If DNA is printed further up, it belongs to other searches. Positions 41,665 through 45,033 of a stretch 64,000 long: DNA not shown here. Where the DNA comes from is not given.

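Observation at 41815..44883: Multihaem cytochrome addressed to the cell surface by a type IX secretion C-terminal domain, with dockerin-like repeats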

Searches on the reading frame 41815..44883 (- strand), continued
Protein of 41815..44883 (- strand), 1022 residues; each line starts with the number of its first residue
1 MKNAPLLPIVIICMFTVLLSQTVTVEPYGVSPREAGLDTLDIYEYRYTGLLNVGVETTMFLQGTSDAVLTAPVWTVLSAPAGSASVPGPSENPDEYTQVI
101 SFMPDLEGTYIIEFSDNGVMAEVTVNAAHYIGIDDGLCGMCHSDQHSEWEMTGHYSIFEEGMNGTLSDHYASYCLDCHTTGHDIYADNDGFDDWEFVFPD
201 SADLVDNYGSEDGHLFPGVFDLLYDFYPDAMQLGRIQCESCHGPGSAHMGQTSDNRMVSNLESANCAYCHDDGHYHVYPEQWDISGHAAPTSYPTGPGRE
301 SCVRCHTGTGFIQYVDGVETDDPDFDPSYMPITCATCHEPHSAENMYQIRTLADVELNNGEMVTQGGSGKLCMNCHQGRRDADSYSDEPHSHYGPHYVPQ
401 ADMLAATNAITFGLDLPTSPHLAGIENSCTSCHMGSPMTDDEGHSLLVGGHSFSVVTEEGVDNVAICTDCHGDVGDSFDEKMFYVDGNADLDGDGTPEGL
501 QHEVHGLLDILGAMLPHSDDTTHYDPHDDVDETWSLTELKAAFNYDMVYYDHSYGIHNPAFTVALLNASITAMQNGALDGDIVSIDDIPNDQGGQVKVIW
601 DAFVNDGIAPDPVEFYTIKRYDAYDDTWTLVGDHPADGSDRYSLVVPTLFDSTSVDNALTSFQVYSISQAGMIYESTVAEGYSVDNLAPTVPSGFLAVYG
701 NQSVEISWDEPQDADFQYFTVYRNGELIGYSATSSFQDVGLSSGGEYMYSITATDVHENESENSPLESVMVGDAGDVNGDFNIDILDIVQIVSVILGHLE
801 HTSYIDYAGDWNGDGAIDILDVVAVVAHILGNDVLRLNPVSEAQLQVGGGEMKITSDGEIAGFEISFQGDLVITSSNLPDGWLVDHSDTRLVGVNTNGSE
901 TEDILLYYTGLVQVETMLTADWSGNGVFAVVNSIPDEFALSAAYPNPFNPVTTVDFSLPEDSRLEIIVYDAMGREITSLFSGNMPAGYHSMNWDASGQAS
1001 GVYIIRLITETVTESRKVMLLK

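Call 35: find_related_loci(query=A1, collection=genome_contigs, flank=10000)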
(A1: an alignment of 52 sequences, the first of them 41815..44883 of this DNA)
Query A1 (1022 aa) in genome_contigs; peptide patterns used: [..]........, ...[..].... (x = any residue, [..] = any of these).
600 stretches matched a pattern (row limit reached: there are more); 580 encode a relative of the query (tblastn E <= 1e-3); the best 80 are kept; 80 distinct loci.
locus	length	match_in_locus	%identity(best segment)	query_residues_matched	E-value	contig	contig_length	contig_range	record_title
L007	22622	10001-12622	34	48-1022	2e-112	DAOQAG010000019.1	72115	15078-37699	MAG TPA_asm: bacterium isolate AMR_MDS_1268 NODE_238_length_72115_cov_9.429142, whole genome shotgun sequence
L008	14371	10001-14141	31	2-576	1e-72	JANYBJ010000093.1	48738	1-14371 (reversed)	MAG: bacterium isolate GL140_5_metabat_74_sub GL140_5_k141_1568032, whole genome shotgun sequence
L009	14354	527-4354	39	764-1022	2e-47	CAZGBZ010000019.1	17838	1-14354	MAG TPA_asm: uncultured bacterium isolate SRP077602_co11_443 genome assembly, contig: NODE_3149_length_17838_cov_6.17887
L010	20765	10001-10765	34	769-1022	4e-34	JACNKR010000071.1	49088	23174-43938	MAG: Candidatus Neomarinimicrobiota bacterium isolate NIOZ-UU64 NIOZ-UU_NODE_673_length_49088_cov_14.0575, whole genome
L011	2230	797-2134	27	70-471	1e-34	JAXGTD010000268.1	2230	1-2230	MAG: Chromatiaceae bacterium isolate AnMBR.bin389 bin389_268, whole genome shotgun sequence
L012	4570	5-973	29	169-474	8e-31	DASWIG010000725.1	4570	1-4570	MAG TPA_asm: Thermoanaerobaculia bacterium isolate SMAG_U2863 k141_2858494, whole genome shotgun sequence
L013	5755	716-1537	32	775-1022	2e-24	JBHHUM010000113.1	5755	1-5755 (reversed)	MAG: Fidelibacterota bacterium isolate S.5.sp3_bin.18 NODE_5636_length_5755_cov_5.638421, whole genome shotgun sequence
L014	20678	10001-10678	32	808-1022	2e-23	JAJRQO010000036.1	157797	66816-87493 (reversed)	MAG: Candidatus Zixiibacteriota bacterium isolate Dive100_bin10.64 k141_990413, whole genome shotgun sequence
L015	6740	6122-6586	34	870-1022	2e-23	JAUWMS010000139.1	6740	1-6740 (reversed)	MAG: Candidatus Latescibacterota bacterium isolate CSMAG_2404 CSMAG_2404_k141_323032_length_6740_cov_7.0000, whole genom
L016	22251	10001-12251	43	928-1022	3e-23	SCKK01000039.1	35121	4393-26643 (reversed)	Candidatus Neomarinimicrobiota bacterium strain TS1B10-2 T1B10-2_477, whole genome shotgun sequence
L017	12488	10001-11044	33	548-1022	3e-22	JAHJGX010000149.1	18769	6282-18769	MAG: bacterium isolate Modern_marine_glass_biofilm.mb.88 Modern_marine_glas.mb.88_k141_566972, whole genome shotgun sequ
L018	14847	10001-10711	35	775-1022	3e-30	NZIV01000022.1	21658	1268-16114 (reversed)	MAG: Candidatus Neomarinimicrobiota bacterium isolate MED589 MHASMcontig_518095, whole genome shotgun sequence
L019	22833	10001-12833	45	926-1022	4e-22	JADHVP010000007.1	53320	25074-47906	MAG: Ignavibacteria bacterium isolate BS750m-G4 BS-750m-C438, whole genome shotgun sequence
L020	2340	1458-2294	28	773-1022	2e-22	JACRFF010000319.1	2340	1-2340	MAG: Ignavibacteriales bacterium isolate NC_groundwater_1718_Pr3_B-0.1um_52_8 SR-2_scaffold_141_3327832, whole genome sh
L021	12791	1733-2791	27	703-1022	1e-21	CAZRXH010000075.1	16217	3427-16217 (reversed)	MAG TPA_asm: uncultured Bacteroidota bacterium isolate SRP271791_co2_92 genome assembly, contig: NODE_891_length_16217_c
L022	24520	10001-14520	41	877-1022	2e-21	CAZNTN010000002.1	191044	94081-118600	MAG TPA_asm: uncultured Melioribacter sp. isolate binchicken_co266_264 genome assembly, contig: NODE_154_length_191044_c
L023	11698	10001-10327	41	924-1022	2e-21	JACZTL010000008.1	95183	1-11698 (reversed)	MAG: Bacteroidetes bacterium isolate B13T1B10 B13T1B10_NODE61, whole genome shotgun sequence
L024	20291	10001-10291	47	926-1022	2e-21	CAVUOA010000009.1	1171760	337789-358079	MAG: Ignavibacteriota bacterium isolate MFD02416.bin.2.75 genome assembly, contig: contig_19946, whole genome shotgun se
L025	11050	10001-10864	35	585-1016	2e-21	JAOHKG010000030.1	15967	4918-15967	Candidatus Neomarinimicrobiota bacterium isolate AM-382-M06 AM-382-M06_NODE_30, whole genome shotgun sequence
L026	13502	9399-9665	47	934-1022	3e-21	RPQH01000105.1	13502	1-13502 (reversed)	MAG: Ignavibacteriae bacterium isolate metabat2.211 metabat2.211_Contig_421510, whole genome shotgun sequence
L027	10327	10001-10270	48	933-1022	5e-21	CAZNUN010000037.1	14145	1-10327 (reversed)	MAG TPA_asm: uncultured bacterium isolate SRP167436_co1_73 genome assembly, contig: NODE_7037_length_14145_cov_19.277360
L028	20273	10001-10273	44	932-1022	5e-21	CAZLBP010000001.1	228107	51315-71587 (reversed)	MAG TPA_asm: uncultured Ignavibacteriales bacterium isolate SRP141376_co3_222 genome assembly, contig: NODE_46_length_22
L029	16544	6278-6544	46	934-1022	8e-21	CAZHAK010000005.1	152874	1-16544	MAG TPA_asm: uncultured Alphaproteobacteria bacterium isolate binchicken_co277_95 genome assembly, contig: NODE_234_leng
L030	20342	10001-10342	42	909-1022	7e-21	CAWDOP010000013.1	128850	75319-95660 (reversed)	MAG: uncultured Ignavibacteriaceae bacterium isolate MFD04716.bin.2.254 genome assembly, contig: contig_25794, whole gen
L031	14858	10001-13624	38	891-1022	7e-21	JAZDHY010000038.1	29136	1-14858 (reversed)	MAG: bacterium isolate MEGAHIT-group-0.373 k141_6717301, whole genome shotgun sequence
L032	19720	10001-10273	48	933-1022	3e-20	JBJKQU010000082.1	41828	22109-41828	MAG: Candidatus Kryptoniota bacterium isolate Bin_42 S1Ck127_2922457_flag_0_multi_10.9952_len_41828, whole genome shotgu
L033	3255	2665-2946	43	934-1022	9e-21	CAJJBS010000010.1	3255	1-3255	MAG: Marinimicrobia bacterium TCS55 isolate FRAM18_bin348 genome assembly, contig: FRAM18_bin348-10, whole genome shotgu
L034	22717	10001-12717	36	869-1022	1e-20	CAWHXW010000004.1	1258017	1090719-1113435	MAG: Ignavibacteriota bacterium isolate MFD01476.bin.1.150 genome assembly, contig: contig_44924, whole genome shotgun s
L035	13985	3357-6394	46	929-1022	2e-20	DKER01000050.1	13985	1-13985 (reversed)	MAG TPA_asm: Candidatus Marinimicrobia bacterium UBA6817 UBA6817_contig_56508, whole genome shotgun sequence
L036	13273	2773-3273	33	868-1022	3e-20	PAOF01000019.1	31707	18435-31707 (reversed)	MAG: Candidatus Neomarinimicrobiota bacterium isolate SAT222 205515, whole genome shotgun sequence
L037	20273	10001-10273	44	932-1022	3e-20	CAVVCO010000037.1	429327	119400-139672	MAG: uncultured Ignavibacteriales bacterium isolate MFD02416.bin.1.346 genome assembly, contig: contig_9934, whole genom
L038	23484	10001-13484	44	933-1022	3e-20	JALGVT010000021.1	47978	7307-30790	MAG: candidate division LCP-89 bacterium isolate Meg19_1012_Bin_459 Meg19_1012_Bin_459_scaffold_986, whole genome shotgu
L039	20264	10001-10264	44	935-1022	5e-20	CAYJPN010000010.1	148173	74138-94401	MAG TPA_asm: uncultured Ignavibacteriaceae bacterium isolate ERP124720_co1_209 genome assembly, contig: NODE_142_length_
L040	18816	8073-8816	32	775-1022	2e-20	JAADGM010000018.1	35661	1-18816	MAG: FCB group bacterium isolate M_MetaBat.118 contig-127_3675, whole genome shotgun sequence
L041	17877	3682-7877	45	934-1022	8e-20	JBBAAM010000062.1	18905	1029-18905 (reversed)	MAG: Melioribacteraceae bacterium isolate SO_2017_GW3_42 scaffold_1617_c1_OW296A_2017, whole genome shotgun sequence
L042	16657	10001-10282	44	934-1022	9e-20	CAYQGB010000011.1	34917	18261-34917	MAG TPA_asm: uncultured Calditrichaceae bacterium isolate SRP162660_co2_186 genome assembly, contig: NODE_222_length_349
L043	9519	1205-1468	47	935-1022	1e-19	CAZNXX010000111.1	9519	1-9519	MAG TPA_asm: uncultured bacterium isolate SRP192927_co6_52 genome assembly, contig: NODE_18657_length_9519_cov_9.536771,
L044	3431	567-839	48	932-1022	1e-19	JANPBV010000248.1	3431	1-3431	MAG: Ignavibacteria bacterium isolate VAR_78_metabat_615 VAR_78_k141_4223672, whole genome shotgun sequence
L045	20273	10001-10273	38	932-1022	2e-19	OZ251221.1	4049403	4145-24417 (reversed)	MAG: bacterium isolate 32a2cbb7-c6c8-45cd-829d-ddd1ef6a6eb2 genome assembly, chromosome: 1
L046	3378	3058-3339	41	934-1022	1e-19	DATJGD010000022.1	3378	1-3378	MAG TPA_asm: Bacteroidota bacterium isolate SMAG_U15477 k141_12098942, whole genome shotgun sequence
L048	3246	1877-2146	50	933-1022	2e-19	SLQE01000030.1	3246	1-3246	MAG: Bacteroidetes bacterium isolate CSSed165cm_521R1 CSSed16-5cm-173592, whole genome shotgun sequence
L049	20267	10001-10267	44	934-1022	3e-19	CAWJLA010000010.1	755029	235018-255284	MAG: uncultured Bacteroidetes bacterium isolate MFD02416.bin.1.83 genome assembly, contig: contig_82564, whole genome sh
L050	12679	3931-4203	46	932-1022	3e-19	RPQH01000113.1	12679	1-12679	MAG: Ignavibacteriae bacterium isolate metabat2.211 metabat2.211_Contig_421715, whole genome shotgun sequence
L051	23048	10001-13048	43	926-1022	3e-19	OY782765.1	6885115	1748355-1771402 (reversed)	MAG: Melioribacteraceae bacterium isolate b49f5fa7-6043-4eb4-88a3-53a29b1f0925 genome assembly, chromosome: 1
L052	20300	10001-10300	45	926-1022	3e-19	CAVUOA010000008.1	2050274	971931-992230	MAG: Ignavibacteriota bacterium isolate MFD02416.bin.2.75 genome assembly, contig: contig_13703, whole genome shotgun se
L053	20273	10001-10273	43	937-1022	3e-19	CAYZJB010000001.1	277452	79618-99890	MAG TPA_asm: uncultured Bacteroidota bacterium isolate binchicken_co58_136 genome assembly, contig: NODE_23_length_27745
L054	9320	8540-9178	30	808-1022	2e-19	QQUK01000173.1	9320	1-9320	MAG: Calditrichaeota bacterium isolate CLD4 1634, whole genome shotgun sequence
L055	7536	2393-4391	40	921-1022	4e-19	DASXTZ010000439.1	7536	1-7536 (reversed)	MAG TPA_asm: Ignavibacteria bacterium isolate SMAG_U4705 k141_834748, whole genome shotgun sequence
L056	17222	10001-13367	33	774-1022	6e-20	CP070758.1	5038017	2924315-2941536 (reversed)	MAG: Gemmatimonadota bacterium isolate bin29 chromosome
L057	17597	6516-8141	44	937-1022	4e-19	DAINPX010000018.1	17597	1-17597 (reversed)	MAG TPA_asm: Melioribacteraceae bacterium isolate CTOTU18571 NODE_3130_length_17597_cov_4.732870, whole genome shotgun s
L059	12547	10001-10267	39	934-1022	4e-19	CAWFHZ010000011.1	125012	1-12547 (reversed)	MAG: uncultured Ignavibacteria bacterium isolate MFD02416.bin.1.322 genome assembly, contig: contig_34988, whole genome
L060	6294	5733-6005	45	932-1022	4e-19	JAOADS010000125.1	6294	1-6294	MAG: Ignavibacteria bacterium isolate SKW24 NODE_125_length_6294_cov_3.188676, whole genome shotgun sequence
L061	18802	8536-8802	44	934-1022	4e-19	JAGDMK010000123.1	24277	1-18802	MAG: Bacteroidetes bacterium isolate CTSoil_038 scaffold_7222, whole genome shotgun sequence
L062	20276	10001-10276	41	931-1022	5e-19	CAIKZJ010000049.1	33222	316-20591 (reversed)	MAG: uncultured Ignavibacteriae bacterium isolate LaPlata_bin-1896 genome assembly, contig: bin-1896:049/470, whole geno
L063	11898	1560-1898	38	910-1022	6e-19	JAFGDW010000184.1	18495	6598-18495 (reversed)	MAG: candidate division KSB1 bacterium isolate Zod_Metabat.1197 k87_7677663, whole genome shotgun sequence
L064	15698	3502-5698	39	927-1022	7e-19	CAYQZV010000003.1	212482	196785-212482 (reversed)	MAG TPA_asm: uncultured bacterium isolate SRP167671_co2_176 genome assembly, contig: NODE_38_length_212482_cov_21.054277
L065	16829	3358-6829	43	926-1022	7e-19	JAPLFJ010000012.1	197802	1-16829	MAG: Ignavibacteriae bacterium isolate LacPavin_0920_WC57_MAG_36_34 LacPavin_0920_WC57_scaffold_39397, whole genome shot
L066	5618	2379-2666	43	929-1022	6e-19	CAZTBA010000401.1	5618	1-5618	MAG TPA_asm: uncultured bacterium isolate SRP323688_co1_241 genome assembly, contig: NODE_19825_length_5618_cov_5.949667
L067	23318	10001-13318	40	926-1022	8e-19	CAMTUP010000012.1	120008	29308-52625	MAG: uncultured Ignavibacteria bacterium isolate G04_MAG_00020 genome assembly, contig: G04_MAG_00020_000000000015, whol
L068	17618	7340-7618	44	930-1022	9e-19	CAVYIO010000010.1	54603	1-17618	MAG: Rhodothermales bacterium isolate MFD03551.bin.2.116 genome assembly, contig: contig_29836, whole genome shotgun seq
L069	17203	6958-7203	50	934-1015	1e-18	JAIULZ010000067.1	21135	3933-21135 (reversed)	MAG: Balneolales bacterium isolate PBR18_bin03A bin03A.contig0066, whole genome shotgun sequence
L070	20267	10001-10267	44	935-1022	1e-18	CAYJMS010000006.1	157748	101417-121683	MAG TPA_asm: uncultured Chitinophagaceae bacterium isolate ERP124720_co1_92 genome assembly, contig: NODE_124_length_157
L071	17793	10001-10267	43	934-1022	9e-19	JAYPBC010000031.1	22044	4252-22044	MAG: Balneola sp. isolate 139582_S183_metabat_bins_2.tsv.170 NODE_1919_length_22044_cov_11.008095, whole genome shotgun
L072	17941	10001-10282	40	933-1022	3e-18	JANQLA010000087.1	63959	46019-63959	MAG: Melioribacteraceae bacterium isolate PL25a_bin.33 k99_3250577, whole genome shotgun sequence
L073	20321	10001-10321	37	923-1022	1e-18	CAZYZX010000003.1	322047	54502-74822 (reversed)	MAG TPA_asm: uncultured Melioribacteraceae bacterium isolate binchicken_co135_200 genome assembly, contig: NODE_47_lengt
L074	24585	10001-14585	33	897-1022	9e-19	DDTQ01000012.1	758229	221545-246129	MAG TPA_asm: Ignavibacteria bacterium UBA2360 UBA2360_contig_76, whole genome shotgun sequence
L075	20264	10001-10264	41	935-1022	1e-18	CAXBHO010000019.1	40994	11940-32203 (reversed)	MAG TPA_asm: uncultured Balneola sp. isolate ERR2762128_binner123_Refined_57 genome assembly, contig: ERZ3421942.1215, w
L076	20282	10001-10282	41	930-1022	1e-18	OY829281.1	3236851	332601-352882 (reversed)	MAG: Balneolaceae bacterium isolate c63fa63d-abcb-44aa-a049-ecdd770e9aed genome assembly, chromosome: 1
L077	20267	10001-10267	45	934-1022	1e-18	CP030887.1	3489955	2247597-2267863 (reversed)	MAG: Balneolaceae bacterium isolate ECT2AJA-110-D chromosome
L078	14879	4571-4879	39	921-1022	6e-19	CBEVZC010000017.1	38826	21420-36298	MAG TPA_asm: uncultured bacterium isolate SRR13309658_binner23_Refined_7 genome assembly, contig: ERZ26778863.30, whole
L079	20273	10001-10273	40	931-1022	1e-18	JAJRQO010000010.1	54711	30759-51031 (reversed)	MAG: Candidatus Zixiibacteriota bacterium isolate Dive100_bin10.64 k141_316330, whole genome shotgun sequence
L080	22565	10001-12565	41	774-1022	2e-18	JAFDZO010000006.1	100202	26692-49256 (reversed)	MAG: Bacteroidetes bacterium isolate SZAS-86 BACT-TMP-12__6__length-100202, whole genome shotgun sequence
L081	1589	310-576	38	934-1022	7e-19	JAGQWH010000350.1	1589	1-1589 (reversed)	MAG: Ignavibacteriae bacterium isolate HKST-UBA123 NODE_350_length_1589_cov_4.490079, whole genome shotgun sequence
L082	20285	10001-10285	42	933-1022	2e-18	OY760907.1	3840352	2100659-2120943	MAG: uncultured candidate division Zixibacteria bacterium isolate 2d357583-1faf-4436-89ad-6f0e4817d39a genome assembly,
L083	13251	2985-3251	43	934-1022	2e-18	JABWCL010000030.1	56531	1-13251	MAG: Ignavibacteriaceae bacterium isolate MAG_55 scaffold_436, whole genome shotgun sequence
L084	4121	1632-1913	41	934-1022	2e-18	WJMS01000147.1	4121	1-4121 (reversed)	MAG: candidate division GN15 bacterium isolate Bin_052 k141_1517441, whole genome shotgun sequence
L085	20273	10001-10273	42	932-1022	3e-18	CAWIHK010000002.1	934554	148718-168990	MAG: Ignavibacteriota bacterium isolate MFD03726.bin.1.201 genome assembly, contig: contig_80013, whole genome shotgun s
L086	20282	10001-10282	39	934-1022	3e-18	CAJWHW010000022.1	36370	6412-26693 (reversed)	MAG TPA_asm: uncultured Candidatus Marinimicrobia bacterium isolate ERR599097_bin.57_MetaBAT_v2.12.1_MAG genome assembly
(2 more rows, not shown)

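Call 38: find_encoding_contigs(protein=P0002, flank=10000, max_places=2)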
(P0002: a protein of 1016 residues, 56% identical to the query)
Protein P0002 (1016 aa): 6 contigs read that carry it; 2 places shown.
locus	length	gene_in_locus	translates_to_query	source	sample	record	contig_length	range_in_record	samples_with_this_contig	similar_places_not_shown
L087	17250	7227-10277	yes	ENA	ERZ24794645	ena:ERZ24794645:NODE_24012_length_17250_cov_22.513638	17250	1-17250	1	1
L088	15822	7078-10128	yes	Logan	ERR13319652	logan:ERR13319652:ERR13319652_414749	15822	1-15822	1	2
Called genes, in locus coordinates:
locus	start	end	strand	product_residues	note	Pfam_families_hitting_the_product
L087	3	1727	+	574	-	?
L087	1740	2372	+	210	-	PF14522:Cytochrome_C7 (faint), PF22113:Mtrc-MtrF_II-IV_dom, PF13435:Cytochrome_C554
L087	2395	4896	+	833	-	PF09699:Paired_CXXCH_1 (faint), PF14522:Cytochrome_C7 (faint), PF14537:Cytochrom_c3_2 (faint), PF01292:Ni_hydr_CYTB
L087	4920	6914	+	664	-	PF03264:Cytochrom_NNT, PF02085:Cytochrom_CIII (faint), PF14522:Cytochrome_C7 (faint), PF14537:Cytochrom_c3_2 (faint), PF22113:Mtrc-MtrF_II-IV_dom (weak)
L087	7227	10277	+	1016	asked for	PF14522:Cytochrome_C7 (faint), PF22113:Mtrc-MtrF_II-IV_dom (faint), PF00404:Dockerin_1 (weak), PF18962:Por_Secre_tail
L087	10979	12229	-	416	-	PF14522:Cytochrome_C7 (faint), PF09699:Paired_CXXCH_1 (faint), PF14537:Cytochrom_c3_2 (faint)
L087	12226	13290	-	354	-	PF00033:Cytochrome_B, PF13631:Cytochrom_B_N_2, PF00032:Cytochrom_B_C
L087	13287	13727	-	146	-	PF25471:TM_PetC (weak), PF00355:Rieske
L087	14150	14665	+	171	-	PF00376:MerR, PF12728:HTH_17 (weak), PF13411:MerR_1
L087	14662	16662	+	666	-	PF14537:Cytochrom_c3_2 (faint), PF09699:Paired_CXXCH_1 (faint), PF14522:Cytochrome_C7 (faint), PF01292:Ni_hydr_CYTB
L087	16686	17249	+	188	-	?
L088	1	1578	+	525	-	?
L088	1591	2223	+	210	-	PF14522:Cytochrome_C7 (faint), PF22113:Mtrc-MtrF_II-IV_dom, PF13435:Cytochrome_C554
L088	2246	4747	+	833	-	PF09699:Paired_CXXCH_1 (faint), PF14522:Cytochrome_C7 (faint), PF14537:Cytochrom_c3_2 (faint), PF01292:Ni_hydr_CYTB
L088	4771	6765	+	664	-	PF03264:Cytochrom_NNT, PF02085:Cytochrom_CIII (faint), PF14522:Cytochrome_C7 (faint), PF14537:Cytochrom_c3_2 (faint), PF22113:Mtrc-MtrF_II-IV_dom (weak)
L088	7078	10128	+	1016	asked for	PF14522:Cytochrome_C7 (faint), PF22113:Mtrc-MtrF_II-IV_dom (faint), PF00404:Dockerin_1 (weak), PF18962:Por_Secre_tail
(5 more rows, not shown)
